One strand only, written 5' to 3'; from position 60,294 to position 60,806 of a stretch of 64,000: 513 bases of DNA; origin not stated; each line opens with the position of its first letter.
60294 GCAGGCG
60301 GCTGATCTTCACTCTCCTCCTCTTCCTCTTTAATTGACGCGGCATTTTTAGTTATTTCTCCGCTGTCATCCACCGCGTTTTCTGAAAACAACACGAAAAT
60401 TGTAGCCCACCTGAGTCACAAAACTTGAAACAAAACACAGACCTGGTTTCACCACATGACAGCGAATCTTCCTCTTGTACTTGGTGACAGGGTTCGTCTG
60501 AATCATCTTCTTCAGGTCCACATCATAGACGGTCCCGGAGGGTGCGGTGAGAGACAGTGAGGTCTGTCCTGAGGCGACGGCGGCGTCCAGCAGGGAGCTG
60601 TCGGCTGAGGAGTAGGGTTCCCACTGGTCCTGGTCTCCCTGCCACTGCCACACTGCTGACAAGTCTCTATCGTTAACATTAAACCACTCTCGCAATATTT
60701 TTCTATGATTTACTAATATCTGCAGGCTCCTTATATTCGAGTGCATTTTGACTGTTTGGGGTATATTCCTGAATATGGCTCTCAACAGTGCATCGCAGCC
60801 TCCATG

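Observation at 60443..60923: parp2 ortholog carries an in-frame N-terminal WWE (iso-ADP-ribose-binding) domain exon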

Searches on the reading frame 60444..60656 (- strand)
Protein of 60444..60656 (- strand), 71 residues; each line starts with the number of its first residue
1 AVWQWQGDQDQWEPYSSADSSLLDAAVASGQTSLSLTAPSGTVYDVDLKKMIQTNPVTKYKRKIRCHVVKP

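Call 6: search_protein_families(library=pfam, proteins=[window:60444-60656:-], max_evalue=1)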
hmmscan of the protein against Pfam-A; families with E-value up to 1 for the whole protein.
seq(71 aa): 2 families
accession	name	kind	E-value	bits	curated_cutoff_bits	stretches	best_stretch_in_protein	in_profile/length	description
PF02825.26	WWE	-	5e-19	68.9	21.1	1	1-65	1-66/67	WWE domain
PF24584.1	Ig_CYK3_C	-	0.1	13.3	27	1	23-67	38-80/105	CYK3 C-terminal Ig-like domain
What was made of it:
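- The Pfam E-value is 5e-19 (call 6).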

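Call 15: search_solved_structures(query=window:60444-60656:-, max_evalue=1, show_alignments=4)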
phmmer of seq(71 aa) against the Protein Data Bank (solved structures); distinct sequences matched with E-value up to 1: 10.
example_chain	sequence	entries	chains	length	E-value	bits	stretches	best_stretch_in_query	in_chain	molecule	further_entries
9bkr_A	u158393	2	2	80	1e-09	41.9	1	1-64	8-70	Isoform 2 of E3 ubiquitin-protein ligase TRIP12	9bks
6miw_A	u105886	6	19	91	8e-06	29.6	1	3-66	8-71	E3 ubiquitin-protein ligase HUWE1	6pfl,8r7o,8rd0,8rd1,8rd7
2a90_A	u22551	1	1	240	1.7e-05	28.5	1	3-64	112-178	Deltex protein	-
8r5n_A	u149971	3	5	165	1.9e-05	28.4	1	2-66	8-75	E3 ubiquitin-protein ligase DTX1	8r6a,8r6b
9plq_A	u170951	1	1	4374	0.0012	22.7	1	3-65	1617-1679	E3 ubiquitin-protein ligase HUWE1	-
9plr_A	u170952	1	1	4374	0.0012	22.7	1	3-65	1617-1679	E3 ubiquitin-protein ligase HUWE1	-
7jq9_A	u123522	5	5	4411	0.0012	22.6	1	3-65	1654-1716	E3 ubiquitin-protein ligase HUWE1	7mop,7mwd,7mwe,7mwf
9gkm_A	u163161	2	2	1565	0.13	16.3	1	1-25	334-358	Isoform 3 of E3 ubiquitin-protein ligase TRIP12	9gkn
9ken_A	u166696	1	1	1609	0.13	16.2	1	1-25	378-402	E3 ubiquitin-protein ligase TRIP12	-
5tuv_B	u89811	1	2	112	0.91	13.6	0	29-67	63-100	Transcription factor E2F5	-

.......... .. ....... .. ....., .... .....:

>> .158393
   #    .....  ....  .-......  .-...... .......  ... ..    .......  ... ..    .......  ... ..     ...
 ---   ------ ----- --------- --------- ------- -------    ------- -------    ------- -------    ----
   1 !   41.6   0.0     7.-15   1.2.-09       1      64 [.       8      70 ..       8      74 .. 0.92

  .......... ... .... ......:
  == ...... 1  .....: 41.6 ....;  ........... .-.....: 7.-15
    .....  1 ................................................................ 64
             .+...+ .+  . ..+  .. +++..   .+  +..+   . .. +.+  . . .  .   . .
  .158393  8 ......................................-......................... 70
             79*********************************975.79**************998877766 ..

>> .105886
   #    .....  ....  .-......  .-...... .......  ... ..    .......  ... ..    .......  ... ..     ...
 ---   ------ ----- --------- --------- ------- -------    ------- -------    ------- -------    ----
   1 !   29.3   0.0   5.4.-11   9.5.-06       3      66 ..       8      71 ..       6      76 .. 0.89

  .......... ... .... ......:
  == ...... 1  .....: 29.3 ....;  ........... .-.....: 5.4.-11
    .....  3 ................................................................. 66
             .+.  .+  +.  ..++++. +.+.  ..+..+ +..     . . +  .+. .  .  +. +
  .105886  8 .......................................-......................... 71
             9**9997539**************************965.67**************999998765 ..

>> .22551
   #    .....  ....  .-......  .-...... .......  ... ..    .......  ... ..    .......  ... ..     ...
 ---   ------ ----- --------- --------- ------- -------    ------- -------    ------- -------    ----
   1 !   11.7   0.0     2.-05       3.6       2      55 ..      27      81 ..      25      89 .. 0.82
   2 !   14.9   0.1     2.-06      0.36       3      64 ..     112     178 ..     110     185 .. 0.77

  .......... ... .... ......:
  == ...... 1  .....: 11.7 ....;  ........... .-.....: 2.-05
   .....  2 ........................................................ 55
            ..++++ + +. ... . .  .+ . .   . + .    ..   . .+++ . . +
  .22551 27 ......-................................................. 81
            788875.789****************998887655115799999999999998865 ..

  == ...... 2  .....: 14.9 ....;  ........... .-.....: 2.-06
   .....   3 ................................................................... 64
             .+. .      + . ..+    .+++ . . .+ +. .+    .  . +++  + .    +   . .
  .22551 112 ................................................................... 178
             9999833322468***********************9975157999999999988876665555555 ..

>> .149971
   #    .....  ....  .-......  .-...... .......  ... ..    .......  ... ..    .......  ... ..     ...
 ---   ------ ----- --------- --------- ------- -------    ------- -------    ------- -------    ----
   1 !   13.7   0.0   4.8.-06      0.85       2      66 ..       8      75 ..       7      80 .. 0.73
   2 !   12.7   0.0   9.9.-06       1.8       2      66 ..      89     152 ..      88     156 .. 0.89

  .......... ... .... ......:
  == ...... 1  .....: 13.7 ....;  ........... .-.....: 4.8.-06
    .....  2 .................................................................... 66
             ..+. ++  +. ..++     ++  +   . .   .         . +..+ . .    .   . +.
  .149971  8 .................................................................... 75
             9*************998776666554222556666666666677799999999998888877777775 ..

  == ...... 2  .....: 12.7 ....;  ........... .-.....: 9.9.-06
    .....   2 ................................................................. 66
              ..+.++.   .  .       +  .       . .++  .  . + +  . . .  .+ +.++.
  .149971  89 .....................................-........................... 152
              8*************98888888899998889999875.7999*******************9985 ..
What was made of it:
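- Closest solved sequences are TRIP12 (E = 1e-9) and HUWE1 (call 15).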

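Call 49: predict_structure(alignment_id=A2)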
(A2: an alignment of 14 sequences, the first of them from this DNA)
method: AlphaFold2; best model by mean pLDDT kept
length: 71 residues; sequences in the alignment: 14
mean_pLDDT: 92.4   pTM: 0.75
mean pLDDT of the five models: 92.4, 92.1, 91.5, 91.4, 91.0
residues with pLDDT >= 90: 59; 70-90: 10; 50-70: 2; < 50: 0
segments of 3 or more residues with pLDDT < 50: none
pLDDT, mean of each block of 10 residues (from residue 1): 91 93 95 92 95 95 89 60
secondary structure, 60 per line:
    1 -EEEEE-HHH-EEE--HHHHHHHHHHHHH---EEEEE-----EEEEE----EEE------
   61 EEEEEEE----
elements in order: E2-6 E12-14 H17-29 E33-37 E43-47 E52-54 E61-67
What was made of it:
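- On WWE domain (Pfam PF02825): The AF2 model has pLDDT 92.4 with strands 2-6, 12-14, 33-37, 43-47, 52-54 and 61-67 and a helix at 17-29 (call 49).
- AF2 pLDDT 92.4 (call 49).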

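Call 52: fold_search(model_id=the predicted structure, library=pdb)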
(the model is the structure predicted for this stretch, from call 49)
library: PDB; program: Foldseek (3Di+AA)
matches with E <= 10: 311; with E <= 0.001: 16
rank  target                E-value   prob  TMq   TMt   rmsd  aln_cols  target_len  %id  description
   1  9bks                  2.5e-06  1.00  0.85  0.83   0.8        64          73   38  Crystal structure of the Human TRIP12 WWE domain (isoform 2) in complex with ADP (released 2024-07-31)
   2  9bkr                  3.3e-06  1.00  0.85  0.82   0.8        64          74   38  Crystal structure of the Human TRIP12 WWE domain (isoform 2) in complex with ATP (released 2024-07-31)
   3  6pfl_B                4.5e-06  1.00  0.87  0.80   1.5        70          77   31  Crystal structure of Human HUWE1 WWE domain in complex with ADPR (released 2019-07-24)
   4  6pfl_A                4.7e-06  1.00  0.87  0.82   1.8        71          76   31  Crystal structure of Human HUWE1 WWE domain in complex with ADPR (released 2019-07-24)
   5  6miw                  1.5e-05  1.00  0.83  0.85   1.1        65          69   34  WWE domain of human HUWE1 (released 2018-10-17)
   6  8rd7_B                3.0e-05  1.00  0.87  0.82   1.6        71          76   31  HUWE1 WWE domain in complex with ADP-ribose (released 2024-07-31)
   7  8r7o_D                5.1e-05  1.00  0.86  0.83   1.5        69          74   32  HUWE1 WWE domain in complex with 2'F-ATP (released 2024-07-31)
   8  8rd7_A                5.1e-05  1.00  0.86  0.82   1.5        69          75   32  HUWE1 WWE domain in complex with ADP-ribose (released 2024-07-31)
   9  8r7o_A                6.8e-05  1.00  0.87  0.83   1.6        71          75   31  HUWE1 WWE domain in complex with 2'F-ATP (released 2024-07-31)
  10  1ujr_MODEL_1_A        2.7e-04  1.00  0.79  0.53   1.4        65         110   26  Solution structure of WWE domain in BAB28015 (released 2004-10-05)
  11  3v3l_A                3.1e-04  1.00  0.82  0.71   1.1        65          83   26  Crystal structure of human RNF146 WWE domain in complex with iso-ADPRibose (released 2012-02-15)
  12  7jq9                  3.1e-04  1.00  0.85  0.03   1.2        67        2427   33  Cryo-EM structure of human HUWE1 (released 2021-07-28)
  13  3v3l_B                4.9e-04  1.00  0.81  0.69   1.2        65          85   26  Crystal structure of human RNF146 WWE domain in complex with iso-ADPRibose (released 2012-02-15)
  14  7mop_A                5.2e-04  1.00  0.81  0.03   1.1        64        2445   34  Cryo-EM structure of human HUWE1 in complex with DDIT4 (released 2021-07-28)
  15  4qpl_A                6.2e-04  1.00  0.80  0.39   1.3        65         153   26  Crystal structure of RNF146(RING-WWE)/UbcH5a/iso-ADPr complex (released 2014-10-15)
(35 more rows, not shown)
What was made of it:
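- On WWE domain (Pfam PF02825): The top 24 Foldseek PDB hits are all WWE domains, with TM up to 0.87 (call 52).
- Closest known: WWE domains of the HECT E3 ligases TRIP12 and HUWE1. Same: These are the best sequence and fold matches: TRIP12 at E = 1e-9, 38% identity, TM 0.85 and rmsd 0.8 A (calls 15, 52).
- Closest known: RNF146 WWE domain. Same: The same fold (TM 0.82, rmsd 1.1 A, call 52).
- Foldseek gives TRIP12 9bks at TM 0.85 and rmsd 0.8 A, then HUWE1, then RNF146; all top 24 hits are WWE domains (call 52). By fold and sequence the domain is much closer to the ligand-bound TRIP12 and HUWE1 WWE domains than to PARP14 (call 52: TM 0.85 and 38% identity, against 14% identity).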
